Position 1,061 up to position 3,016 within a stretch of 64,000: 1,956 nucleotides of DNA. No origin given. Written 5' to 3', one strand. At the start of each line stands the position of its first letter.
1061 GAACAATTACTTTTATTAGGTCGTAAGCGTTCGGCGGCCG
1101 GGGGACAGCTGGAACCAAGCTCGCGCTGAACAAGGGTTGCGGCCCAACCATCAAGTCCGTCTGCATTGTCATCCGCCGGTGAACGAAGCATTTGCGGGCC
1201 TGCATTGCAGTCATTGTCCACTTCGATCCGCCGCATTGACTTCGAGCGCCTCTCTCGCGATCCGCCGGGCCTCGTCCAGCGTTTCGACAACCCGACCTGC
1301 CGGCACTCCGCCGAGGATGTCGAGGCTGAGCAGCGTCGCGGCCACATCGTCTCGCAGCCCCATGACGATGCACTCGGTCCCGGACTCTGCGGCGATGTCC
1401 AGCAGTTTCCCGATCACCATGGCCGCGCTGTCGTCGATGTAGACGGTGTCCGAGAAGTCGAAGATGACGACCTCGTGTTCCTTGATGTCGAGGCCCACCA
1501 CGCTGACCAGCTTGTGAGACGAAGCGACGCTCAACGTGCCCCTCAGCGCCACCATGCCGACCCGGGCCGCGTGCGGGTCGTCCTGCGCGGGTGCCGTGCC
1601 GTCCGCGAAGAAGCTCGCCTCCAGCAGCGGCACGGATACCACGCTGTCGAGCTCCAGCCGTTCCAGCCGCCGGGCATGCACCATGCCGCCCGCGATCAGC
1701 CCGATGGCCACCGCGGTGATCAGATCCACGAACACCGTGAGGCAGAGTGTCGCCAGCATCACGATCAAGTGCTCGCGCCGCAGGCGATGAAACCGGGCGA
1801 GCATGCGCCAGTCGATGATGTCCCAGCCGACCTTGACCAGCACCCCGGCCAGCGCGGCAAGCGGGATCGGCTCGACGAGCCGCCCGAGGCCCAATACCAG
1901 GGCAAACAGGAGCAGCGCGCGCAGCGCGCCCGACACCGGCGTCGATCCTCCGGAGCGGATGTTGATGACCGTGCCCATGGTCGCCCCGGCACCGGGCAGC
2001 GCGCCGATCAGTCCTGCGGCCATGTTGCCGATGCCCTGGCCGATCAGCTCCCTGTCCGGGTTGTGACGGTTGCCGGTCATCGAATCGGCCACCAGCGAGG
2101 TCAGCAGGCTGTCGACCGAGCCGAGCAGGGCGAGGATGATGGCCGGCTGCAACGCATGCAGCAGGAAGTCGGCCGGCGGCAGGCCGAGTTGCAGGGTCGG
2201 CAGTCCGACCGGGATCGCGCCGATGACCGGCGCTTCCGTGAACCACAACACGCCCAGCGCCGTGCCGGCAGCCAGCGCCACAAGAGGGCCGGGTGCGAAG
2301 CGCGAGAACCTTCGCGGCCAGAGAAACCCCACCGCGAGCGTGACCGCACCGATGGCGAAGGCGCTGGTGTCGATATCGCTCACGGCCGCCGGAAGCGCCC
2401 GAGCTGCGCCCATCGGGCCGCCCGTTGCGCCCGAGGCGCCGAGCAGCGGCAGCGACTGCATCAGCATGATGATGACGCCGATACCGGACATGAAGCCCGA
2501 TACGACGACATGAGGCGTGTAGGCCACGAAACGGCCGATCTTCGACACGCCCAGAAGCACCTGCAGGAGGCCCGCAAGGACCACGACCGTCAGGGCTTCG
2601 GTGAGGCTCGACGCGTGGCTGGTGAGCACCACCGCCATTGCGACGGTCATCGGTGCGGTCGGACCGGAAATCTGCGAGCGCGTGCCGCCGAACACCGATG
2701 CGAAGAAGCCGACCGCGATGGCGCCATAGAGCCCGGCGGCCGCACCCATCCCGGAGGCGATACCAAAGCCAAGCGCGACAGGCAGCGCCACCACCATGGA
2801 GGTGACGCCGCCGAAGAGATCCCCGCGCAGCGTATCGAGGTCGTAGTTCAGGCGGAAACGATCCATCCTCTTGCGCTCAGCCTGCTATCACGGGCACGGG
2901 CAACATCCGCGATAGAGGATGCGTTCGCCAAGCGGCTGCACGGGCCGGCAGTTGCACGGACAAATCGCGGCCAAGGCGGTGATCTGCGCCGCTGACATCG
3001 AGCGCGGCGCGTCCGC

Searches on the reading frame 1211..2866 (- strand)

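Call 12: search_protein_families(library=pfam, proteins=[window:1211-2866:-], max_evalue=0.001)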
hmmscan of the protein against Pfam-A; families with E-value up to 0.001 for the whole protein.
window:1211-2866:- (551 aa): 2 families
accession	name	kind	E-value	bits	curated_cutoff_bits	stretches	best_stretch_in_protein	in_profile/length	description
PF00916.26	Sulfate_transp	-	1.9e-76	257.7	23.2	1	13-373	1-380/380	Sulfate permease family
PF01740.26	STAS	-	1e-07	32.1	22.6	1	434-532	8-105/106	STAS domain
